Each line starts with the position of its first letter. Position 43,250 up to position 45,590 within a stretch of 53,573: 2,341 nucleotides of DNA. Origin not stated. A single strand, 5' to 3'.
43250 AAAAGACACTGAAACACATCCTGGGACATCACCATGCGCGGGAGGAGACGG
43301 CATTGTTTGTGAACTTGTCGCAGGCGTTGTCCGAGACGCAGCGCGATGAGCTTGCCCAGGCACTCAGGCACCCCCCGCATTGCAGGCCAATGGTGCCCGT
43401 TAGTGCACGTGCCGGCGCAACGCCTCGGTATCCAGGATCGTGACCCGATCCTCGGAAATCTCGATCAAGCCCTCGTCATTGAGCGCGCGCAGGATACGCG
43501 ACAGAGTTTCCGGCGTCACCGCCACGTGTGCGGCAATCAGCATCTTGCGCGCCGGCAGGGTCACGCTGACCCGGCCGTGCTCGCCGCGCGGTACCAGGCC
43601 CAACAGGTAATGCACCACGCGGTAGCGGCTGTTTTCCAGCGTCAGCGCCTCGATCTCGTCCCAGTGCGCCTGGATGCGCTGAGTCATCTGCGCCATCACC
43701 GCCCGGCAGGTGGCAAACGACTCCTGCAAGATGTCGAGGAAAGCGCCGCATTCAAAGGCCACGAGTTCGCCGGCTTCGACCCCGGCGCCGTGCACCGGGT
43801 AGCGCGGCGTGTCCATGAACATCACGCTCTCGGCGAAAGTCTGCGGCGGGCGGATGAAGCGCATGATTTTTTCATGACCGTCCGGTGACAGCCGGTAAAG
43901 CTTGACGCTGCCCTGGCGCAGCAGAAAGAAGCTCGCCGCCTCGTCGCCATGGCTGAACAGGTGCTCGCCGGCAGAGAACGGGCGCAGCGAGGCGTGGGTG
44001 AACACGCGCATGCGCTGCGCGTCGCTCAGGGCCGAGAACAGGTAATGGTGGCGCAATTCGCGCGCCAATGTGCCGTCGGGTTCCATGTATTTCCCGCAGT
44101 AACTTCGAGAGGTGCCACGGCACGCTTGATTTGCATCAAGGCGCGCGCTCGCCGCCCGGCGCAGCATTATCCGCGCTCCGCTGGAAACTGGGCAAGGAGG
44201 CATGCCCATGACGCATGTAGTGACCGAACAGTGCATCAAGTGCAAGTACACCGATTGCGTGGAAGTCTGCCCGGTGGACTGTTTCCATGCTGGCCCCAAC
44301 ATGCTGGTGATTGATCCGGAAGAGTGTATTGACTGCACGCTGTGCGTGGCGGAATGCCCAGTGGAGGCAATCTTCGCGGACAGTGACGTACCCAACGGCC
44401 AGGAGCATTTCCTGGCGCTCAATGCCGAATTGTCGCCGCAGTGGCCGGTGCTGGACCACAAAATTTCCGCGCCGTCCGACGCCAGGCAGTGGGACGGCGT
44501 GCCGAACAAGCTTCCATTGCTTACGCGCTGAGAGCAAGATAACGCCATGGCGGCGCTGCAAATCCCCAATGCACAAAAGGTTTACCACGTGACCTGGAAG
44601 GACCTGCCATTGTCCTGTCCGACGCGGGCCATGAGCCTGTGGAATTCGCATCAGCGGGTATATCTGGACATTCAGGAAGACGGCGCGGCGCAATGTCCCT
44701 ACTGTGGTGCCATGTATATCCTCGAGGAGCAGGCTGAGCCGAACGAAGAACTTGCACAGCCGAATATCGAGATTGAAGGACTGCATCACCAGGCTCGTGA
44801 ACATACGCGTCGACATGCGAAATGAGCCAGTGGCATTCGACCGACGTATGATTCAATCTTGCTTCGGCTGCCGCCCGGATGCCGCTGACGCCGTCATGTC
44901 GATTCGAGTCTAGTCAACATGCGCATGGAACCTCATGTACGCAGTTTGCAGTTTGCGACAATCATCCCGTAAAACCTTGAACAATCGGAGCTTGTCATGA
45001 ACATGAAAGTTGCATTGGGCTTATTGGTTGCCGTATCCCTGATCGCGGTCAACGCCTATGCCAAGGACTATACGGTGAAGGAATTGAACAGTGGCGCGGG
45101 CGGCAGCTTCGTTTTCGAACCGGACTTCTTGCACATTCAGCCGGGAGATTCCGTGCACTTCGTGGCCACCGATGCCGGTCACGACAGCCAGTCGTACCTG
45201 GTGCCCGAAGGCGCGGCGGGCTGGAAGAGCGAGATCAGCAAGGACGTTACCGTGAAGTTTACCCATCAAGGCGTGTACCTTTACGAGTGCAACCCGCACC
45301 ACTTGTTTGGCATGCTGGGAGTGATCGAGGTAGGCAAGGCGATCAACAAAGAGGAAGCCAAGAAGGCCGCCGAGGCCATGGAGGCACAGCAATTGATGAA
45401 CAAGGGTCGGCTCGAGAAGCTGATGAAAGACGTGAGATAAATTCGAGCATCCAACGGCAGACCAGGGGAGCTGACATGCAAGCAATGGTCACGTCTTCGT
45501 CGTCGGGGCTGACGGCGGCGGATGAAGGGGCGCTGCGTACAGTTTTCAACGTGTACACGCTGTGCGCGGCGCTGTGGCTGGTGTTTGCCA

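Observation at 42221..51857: Five TTGAT-N4-ATCAA palindromes, all intergenic, define a local Dnr/FNR-type regulon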

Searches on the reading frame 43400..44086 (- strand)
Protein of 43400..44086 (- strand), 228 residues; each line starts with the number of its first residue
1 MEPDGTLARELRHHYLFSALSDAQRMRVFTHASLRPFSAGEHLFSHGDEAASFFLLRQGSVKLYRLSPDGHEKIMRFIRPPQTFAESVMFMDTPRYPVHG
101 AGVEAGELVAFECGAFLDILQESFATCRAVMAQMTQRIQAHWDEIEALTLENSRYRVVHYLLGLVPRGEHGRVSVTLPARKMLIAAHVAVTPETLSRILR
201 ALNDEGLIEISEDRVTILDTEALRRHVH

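Call 5: search_protein_families(library=pfam, proteins=[window:43400-44086:-], max_evalue=0.01)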
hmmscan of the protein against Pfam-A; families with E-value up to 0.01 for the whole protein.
window:43400-44086:- (228 aa): 3 families
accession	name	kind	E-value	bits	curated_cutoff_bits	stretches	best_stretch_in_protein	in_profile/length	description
PF13545.12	HTH_Crp_2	-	5.5e-16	58.7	27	1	156-225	2-69/70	Crp-like helix-turn-helix domain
PF00027.35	cNMP_binding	-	1.2e-15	57.7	27.5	1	35-122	2-88/89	Cyclic nucleotide-binding domain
PF25213.1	HVO_A0261_N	-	0.0011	19.2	35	1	160-214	6-60/86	HVO_A0261 N-terminal domain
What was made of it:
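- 43400..44086 (-): dnr: CRP/FNR-family regulator, DNR subgroup, 228 aa. Pfam cNMP_binding plus HTH_Crp_2 (call 5).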

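Call 12: search_protein_families(library=ncbifam, proteins=[window:43400-44086:-], max_evalue=0.01)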
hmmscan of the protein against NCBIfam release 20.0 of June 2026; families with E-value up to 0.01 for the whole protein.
window:43400-44086:- (228 aa): 13 families
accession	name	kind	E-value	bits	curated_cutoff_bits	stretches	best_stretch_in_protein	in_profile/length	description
NF006901.0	PRK09392.1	equivalog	5.8e-21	74.9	211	1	9-226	7-220/236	transcriptional activator FtrB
NF050815.1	TransActFtrBCaul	equivalog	1.8e-15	56.9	300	1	11-225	11-221/251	transcriptional activator FtrB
NF052518.1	TransRegLdrP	equivalog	6.1e-13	49.2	300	1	37-226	4-187/195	transcriptional regulator LdrP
NF050806.1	TransRegFixKCaul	equivalog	1.3e-12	47.4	300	1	27-227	18-214/215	transcriptional regulator FixK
NF008732.0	PRK11753.1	equivalog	4.2e-12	46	266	1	27-220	18-213/214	cAMP-activated global transcriptional regulator CRP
NF008365.0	PRK11161.1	subfamily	1.6e-11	43.9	228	1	35-224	50-240/250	fumarate/nitrate reduction transcriptional regulator Fnr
TIGR03697.1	NtcA_cyano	equivalog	2.8e-10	40.3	244.95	1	40-224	1-189/193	global nitrogen regulator NtcA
NF010499.0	PRK13918.1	equivalog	1.1e-05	25.1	274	1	37-225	17-199/205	CRP/FNR family transcriptional regulator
NF045989.1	TransRegFnrLRhodb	equivalog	1.2e-05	24.7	300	1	167-223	174-231/245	transcriptional regulator FnrL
NF058543.1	ActPatMycb56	equivalog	0.00063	18.7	460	1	33-145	18-129/317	acetyltransferase Pat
NF053664.1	TransRegPtrACyano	equivalog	0.00066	19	300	1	52-219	29-191/196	Crp/Fnr family transcriptional regulator PtrA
NF041163.2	encap_f2b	equivalog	0.00074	18.7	400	1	8-141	70-203/450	family 2B encapsulin nanocompartment shell protein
NF033788.1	HTH_metalloreg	subfamily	0.0013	18.5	55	0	184-209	31-56/77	metalloregulator ArsR/SmtB family transcription factor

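Call 13: search_solved_structures(query=window:43400-44086:-, max_evalue=0.001, show_alignments=3)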
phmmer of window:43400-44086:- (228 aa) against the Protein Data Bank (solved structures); distinct sequences matched with E-value up to 0.001: 84 (the best 60 are shown).
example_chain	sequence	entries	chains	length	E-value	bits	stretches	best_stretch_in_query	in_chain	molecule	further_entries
3dkw_A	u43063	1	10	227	8e-45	156.4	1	11-223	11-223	DNR protein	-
2z69_A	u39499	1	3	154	5.7e-25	91.5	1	11-150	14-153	DNR protein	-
3h3z_A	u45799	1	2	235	9.4e-20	74.5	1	13-224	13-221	Cyclic nucleotide-binding protein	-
3fx3_A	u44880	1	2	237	9.5e-20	74.4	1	13-224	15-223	Cyclic nucleotide-binding protein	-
4ev0_A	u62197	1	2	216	3.1e-14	56.4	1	17-220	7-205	Transcription regulator, Crp family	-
2pqq_A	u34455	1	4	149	4e-11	46.2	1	10-138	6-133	Putative transcriptional regulator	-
3b02_A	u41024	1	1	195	2.3e-10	43.8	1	35-226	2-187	Transcriptional regulator, Crp family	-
5i2d_G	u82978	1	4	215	6.8e-10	42.2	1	33-226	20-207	Transcriptional regulator, Crp family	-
1o5l_A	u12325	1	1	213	2.3e-09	40.5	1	36-219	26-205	transcriptional regulator, crp family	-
3r6s_A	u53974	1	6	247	2e-08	37.4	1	36-226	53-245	transcription regulator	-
5dyk_A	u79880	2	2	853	2.3e-08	37.2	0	12-151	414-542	CGMP-dependent protein kinase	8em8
5ezr_A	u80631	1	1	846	2.8e-08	37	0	12-145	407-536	cGMP-dependent protein kinase, putative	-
4rz7_A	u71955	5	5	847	2.8e-08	36.9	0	12-145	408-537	cGMP-dependent protein kinase, putative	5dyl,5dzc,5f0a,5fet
3h3u_A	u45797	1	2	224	3e-08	36.8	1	36-226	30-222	PROBABLE TRANSCRIPTIONAL REGULATORY PROTEIN (PROBABLY CRP/FNR-FAMILY)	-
3mzh_A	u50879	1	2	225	3.1e-08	36.8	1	36-226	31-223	PROBABLE TRANSCRIPTIONAL REGULATORY PROTEIN (PROBABLY CRP/FNR-FAMILY)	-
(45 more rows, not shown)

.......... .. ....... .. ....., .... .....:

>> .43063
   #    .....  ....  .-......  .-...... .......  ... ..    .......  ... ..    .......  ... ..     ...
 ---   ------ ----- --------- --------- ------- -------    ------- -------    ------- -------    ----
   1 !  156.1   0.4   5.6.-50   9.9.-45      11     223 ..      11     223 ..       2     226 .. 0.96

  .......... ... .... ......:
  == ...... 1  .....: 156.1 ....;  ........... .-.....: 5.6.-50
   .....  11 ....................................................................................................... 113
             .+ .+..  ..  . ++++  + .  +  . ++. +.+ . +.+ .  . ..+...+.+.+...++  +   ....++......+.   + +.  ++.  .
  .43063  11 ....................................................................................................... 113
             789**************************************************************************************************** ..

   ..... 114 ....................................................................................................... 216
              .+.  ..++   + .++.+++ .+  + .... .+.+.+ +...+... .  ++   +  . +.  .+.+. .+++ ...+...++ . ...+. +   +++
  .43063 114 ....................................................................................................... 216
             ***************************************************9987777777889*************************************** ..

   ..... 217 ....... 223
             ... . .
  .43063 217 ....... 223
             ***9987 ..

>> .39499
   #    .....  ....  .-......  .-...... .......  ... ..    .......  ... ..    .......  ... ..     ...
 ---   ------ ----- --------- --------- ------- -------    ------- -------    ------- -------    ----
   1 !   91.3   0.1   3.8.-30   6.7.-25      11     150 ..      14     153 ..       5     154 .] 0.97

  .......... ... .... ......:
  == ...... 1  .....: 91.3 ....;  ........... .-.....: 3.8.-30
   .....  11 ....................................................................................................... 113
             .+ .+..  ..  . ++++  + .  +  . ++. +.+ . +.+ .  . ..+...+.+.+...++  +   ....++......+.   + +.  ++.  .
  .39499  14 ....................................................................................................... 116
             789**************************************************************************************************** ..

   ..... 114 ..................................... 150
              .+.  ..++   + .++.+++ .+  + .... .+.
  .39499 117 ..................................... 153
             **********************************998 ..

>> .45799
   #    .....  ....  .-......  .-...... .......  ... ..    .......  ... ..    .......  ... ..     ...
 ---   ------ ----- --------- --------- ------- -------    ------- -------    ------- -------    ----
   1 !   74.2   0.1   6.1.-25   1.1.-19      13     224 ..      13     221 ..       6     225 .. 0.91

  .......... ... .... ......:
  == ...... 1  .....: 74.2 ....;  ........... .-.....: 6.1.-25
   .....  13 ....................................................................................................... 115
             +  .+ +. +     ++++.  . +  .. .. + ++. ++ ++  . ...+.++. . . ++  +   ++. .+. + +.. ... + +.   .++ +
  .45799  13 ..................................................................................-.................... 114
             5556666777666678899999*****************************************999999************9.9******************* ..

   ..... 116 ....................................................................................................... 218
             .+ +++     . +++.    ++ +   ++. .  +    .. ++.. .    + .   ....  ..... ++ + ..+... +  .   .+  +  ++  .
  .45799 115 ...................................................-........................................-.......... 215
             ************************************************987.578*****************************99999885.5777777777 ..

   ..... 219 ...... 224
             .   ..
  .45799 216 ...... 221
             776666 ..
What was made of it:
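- On DNR subgroup of CRP/FNR regulators: 3dkw DNR E=8e-45, against FNR 5e-8, CRP 2.5e-6 and NtcA 1e-6 (call 13).
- Closest known: FNR/ANR. Different: It scores E=5e-8 against FNR structures, compared with 8e-45 against DNR (call 13).
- DNR is by far the closest solved relative (call 13).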

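Call 14: find_related_loci(query=window:43400-44086:-, collection=genome_contigs, flank=10000)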
Query window:43400-44086:- (228 aa) in genome_contigs; peptide patterns used: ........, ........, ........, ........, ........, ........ (x = any residue, [..] = any of these).
110 stretches matched a pattern; 52 encode a relative of the query (tblastn E <= 1e-3); 52 distinct loci.
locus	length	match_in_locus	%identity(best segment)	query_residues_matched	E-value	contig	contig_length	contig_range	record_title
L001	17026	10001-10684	92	1-228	2e-139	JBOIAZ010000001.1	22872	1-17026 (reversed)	MAG: Gammaproteobacteria bacterium isolate TC-S_metawrap_bin.270 k127_358, whole genome shotgun sequence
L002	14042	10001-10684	80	1-228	4e-122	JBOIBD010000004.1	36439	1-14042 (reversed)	MAG: Gammaproteobacteria bacterium isolate SE1507_maxbin2.bin.32 NODE_465_length_36439_cov_2.183218, whole genome shotgu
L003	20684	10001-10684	78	1-228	7e-119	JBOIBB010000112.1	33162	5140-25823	MAG: Gammaproteobacteria bacterium isolate TC-S_metabat2.bin.119 k127_3093589, whole genome shotgun sequence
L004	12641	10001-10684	82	1-228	2e-118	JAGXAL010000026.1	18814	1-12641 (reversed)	MAG: Natronospirales bacterium isolate REEB76 contig-150_3586, whole genome shotgun sequence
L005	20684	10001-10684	76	1-228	1e-113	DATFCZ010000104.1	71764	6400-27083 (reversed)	MAG TPA_asm: Steroidobacteraceae bacterium isolate SMAG_U8567 k141_1412675, whole genome shotgun sequence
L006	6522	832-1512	74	2-228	5e-110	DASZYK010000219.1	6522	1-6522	MAG TPA_asm: Steroidobacteraceae bacterium isolate SMAG_U6208 k141_729507, whole genome shotgun sequence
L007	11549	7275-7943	75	1-223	1e-109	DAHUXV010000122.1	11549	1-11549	MAG TPA_asm: Gammaproteobacteria bacterium isolate clean1661 k141_525978, whole genome shotgun sequence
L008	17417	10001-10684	71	1-228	2e-107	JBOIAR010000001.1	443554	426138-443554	MAG: Steroidobacteraceae bacterium isolate SE1507_metabat2.bin.16 NODE_1_length_443554_cov_7.148115, whole genome shotgu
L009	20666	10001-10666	73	7-228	6e-107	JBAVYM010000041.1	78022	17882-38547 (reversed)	MAG: Gammaproteobacteria bacterium isolate MFD01067_ilm_asm_bin14 k127_107940, whole genome shotgun sequence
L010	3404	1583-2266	70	1-228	1e-108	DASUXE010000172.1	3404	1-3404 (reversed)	MAG TPA_asm: Gammaproteobacteria bacterium isolate SMAG_U1861 k141_233447, whole genome shotgun sequence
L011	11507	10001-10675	72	4-228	1e-105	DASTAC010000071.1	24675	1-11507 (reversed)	MAG TPA_asm: Steroidobacteraceae bacterium isolate SMAG_U725 k141_1283099, whole genome shotgun sequence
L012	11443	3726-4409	71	1-228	9e-106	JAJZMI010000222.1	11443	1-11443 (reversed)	MAG: Proteobacteria bacterium isolate MAS3.bin175 NODE_11809_length_11443_cov_11.760516, whole genome shotgun sequence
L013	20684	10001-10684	71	1-228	1e-105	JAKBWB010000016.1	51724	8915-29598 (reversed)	MAG: Proteobacteria bacterium isolate TL1-4.bin61 NODE_394_length_51724_cov_7.873132, whole genome shotgun sequence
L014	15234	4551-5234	70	1-228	3e-105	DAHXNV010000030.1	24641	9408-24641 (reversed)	MAG TPA_asm: Gammaproteobacteria bacterium isolate clean1791 NODE_30_length_24641_cov_15.026964, whole genome shotgun se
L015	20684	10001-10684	71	1-228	1e-104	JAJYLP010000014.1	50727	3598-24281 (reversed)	MAG: Proteobacteria bacterium isolate DBS2-1.bin82 NODE_1086_length_50727_cov_5.015119, whole genome shotgun sequence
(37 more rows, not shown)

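Call 52: search_protein_families(library=pfam, proteins=[L009:11681-14005:-, L009:2687-3679:+], max_evalue=0.001)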
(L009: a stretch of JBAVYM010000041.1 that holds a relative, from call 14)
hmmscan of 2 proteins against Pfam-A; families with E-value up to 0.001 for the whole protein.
L009:11681-14005:- (774 aa): 2 families
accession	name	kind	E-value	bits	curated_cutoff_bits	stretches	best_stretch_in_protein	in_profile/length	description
PF22085.1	NorB_cytochrome_c-like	-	1.9e-59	201.5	29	1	47-221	1-181/181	Nitric oxide reductase subunit B, cytochrome c-like domain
PF00115.25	COX1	-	1.6e-48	166.2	34.8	1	285-734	2-434/436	Cytochrome C and Quinol oxidase polypeptide I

L009:2687-3679:+ (330 aa): 2 families
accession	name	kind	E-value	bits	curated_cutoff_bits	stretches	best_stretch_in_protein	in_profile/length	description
PF04055.27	Radical_SAM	-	1.4e-14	55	29.5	1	95-258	3-166/166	Radical SAM superfamily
PF16881.10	LIAS_N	-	6.4e-05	23.8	27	1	40-78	58-96/96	N-terminal domain of lipoyl synthase of Radical_SAM family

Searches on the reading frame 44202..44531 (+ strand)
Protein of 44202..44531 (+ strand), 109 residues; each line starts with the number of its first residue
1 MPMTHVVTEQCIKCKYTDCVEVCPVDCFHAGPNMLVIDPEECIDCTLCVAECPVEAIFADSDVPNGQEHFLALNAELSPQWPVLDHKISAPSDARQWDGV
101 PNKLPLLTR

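Call 5: search_protein_families(library=pfam, proteins=[window:44202-44531:+], max_evalue=0.01)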
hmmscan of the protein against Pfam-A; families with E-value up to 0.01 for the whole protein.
window:44202-44531:+ (109 aa): 12 families
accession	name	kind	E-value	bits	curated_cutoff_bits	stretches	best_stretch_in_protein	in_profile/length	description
PF11953.13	DUF3470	-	7.2e-15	55.1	23.2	1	68-108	1-41/42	Domain of unknown function (DUF3470)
PF00037.32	Fer4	-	9.4e-10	38.3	21.1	1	36-57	2-23/24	4Fe-4S binding domain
PF13237.11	Fer4_10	-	9.8e-09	35.5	25.5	2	8-53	6-53/53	4Fe-4S dicluster domain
PF12797.12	Fer4_2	-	4.5e-08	33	24.5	2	35-54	3-22/22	4Fe-4S binding domain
PF12837.12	Fer4_6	-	8.2e-08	32.3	25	1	36-57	3-24/24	4Fe-4S binding domain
PF12838.12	Fer4_7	-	5.1e-07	30.5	27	1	10-56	1-52/52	4Fe-4S dicluster domain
PF13484.11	Fer4_16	-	1.6e-06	29.2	30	1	41-62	1-22/66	4Fe-4S double cluster binding domain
PF14697.11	Fer4_21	-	2.2e-06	28.1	35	0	3-28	33-57/59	4Fe-4S dicluster domain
PF13187.11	Fer4_9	-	1.4e-05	25.5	27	1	10-57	1-52/52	4Fe-4S dicluster domain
PF13183.11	Fer4_8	-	3.7e-05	24.6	27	1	40-59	3-22/68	4Fe-4S dicluster domain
PF12800.12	Fer4_4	-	0.0019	18.8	24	0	39-54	1-16/17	4Fe-4S binding domain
PF13247.11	Fer4_11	-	0.0044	17.6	26.2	1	6-61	5-63/100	4Fe-4S dicluster domain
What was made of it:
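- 44208..44531 (+): fdxA, a 7Fe-type ferredoxin (107 aa); the most conserved box target in the clade. Pfam Fer4 plus DUF3470 (call 5).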

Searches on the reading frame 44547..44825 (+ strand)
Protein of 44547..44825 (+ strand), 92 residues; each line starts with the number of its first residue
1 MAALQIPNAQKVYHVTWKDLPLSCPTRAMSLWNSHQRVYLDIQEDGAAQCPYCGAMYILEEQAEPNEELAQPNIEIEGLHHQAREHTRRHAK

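Call 31: search_protein_families(library=pfam, proteins=[window:44547-44825:+], max_evalue=5)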
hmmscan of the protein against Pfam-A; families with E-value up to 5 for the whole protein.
window:44547-44825:+ (92 aa): 8 families
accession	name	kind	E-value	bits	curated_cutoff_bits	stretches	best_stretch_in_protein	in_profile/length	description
PF10276.14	zf-CHCC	-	3.1e-06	27.5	27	1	34-57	14-37/37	Zinc-finger domain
PF13240.11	Zn_Ribbon_1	-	0.018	15.3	25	1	44-55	10-21/23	zinc-ribbon domain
PF01215.24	COX5B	-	0.036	14.2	31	1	33-68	91-126/129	Cytochrome c oxidase subunit Vb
PF21276.3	ZNF512_C2HC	-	0.053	13.7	27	1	39-57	5-23/38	Zinc finger protein 512, C2HC zinc finger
PF23451.1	Zn_ribbon_PaaD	-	0.059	13.5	27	1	43-57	10-24/53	PaaD zinc beta ribbon domain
PF24292.1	DUF7479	-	0.067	13.7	27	1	48-64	31-47/60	Domain of unknown function (DUF7479)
PF14354.12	Lar_restr_allev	-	0.11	13.2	28.6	1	49-66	5-22/58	Restriction alleviation protein Lar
PF22109.2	Zn_ribbon_tTFIIB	-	0.14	12.5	28.6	1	49-60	11-22/40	Transcription factor IIB, zinc ribbon, Trypanosome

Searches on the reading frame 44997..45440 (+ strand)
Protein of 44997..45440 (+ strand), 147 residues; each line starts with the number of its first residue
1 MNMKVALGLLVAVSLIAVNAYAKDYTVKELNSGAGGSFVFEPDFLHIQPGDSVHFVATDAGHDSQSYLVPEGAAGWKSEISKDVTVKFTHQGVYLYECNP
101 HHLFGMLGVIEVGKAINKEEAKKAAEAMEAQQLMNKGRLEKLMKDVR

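Call 5: search_protein_families(library=pfam, proteins=[window:44997-45440:+], max_evalue=0.01)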
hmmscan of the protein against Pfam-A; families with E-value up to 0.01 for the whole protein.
window:44997-45440:+ (147 aa): 1 family
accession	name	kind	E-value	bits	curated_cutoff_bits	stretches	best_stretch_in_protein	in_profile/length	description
PF00127.26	Copper-bind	-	2.2e-10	41.3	21.2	1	31-112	5-98/99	Copper binding proteins, plastocyanin/azurin family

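Call 12: search_protein_families(library=ncbifam, proteins=[window:44997-45440:+], max_evalue=0.01)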
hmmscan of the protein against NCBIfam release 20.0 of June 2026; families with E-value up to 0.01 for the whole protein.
window:44997-45440:+ (147 aa): 4 families
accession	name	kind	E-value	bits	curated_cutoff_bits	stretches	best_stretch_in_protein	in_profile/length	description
TIGR02375.1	pseudoazurin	equivalog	2.4e-32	111.1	109.85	1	30-143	2-113/116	pseudoazurin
TIGR02656.1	cyanin_plasto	equivalog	3.8e-08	33.7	87.85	1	35-112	9-98/99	plastocyanin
TIGR03102.1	halo_cynanin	subfamily_domain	5.7e-08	32.8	93.8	1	26-112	25-114/115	halocyanin domain-containing protein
TIGR02657.1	amicyanin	equivalog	0.0033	17.8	110.2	1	41-103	9-75/83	amicyanin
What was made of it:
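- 44997..45440 (+): Pseudoazurin (147 aa). TIGR02375 scores 111 bits against a cutoff of 110 (call 12).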
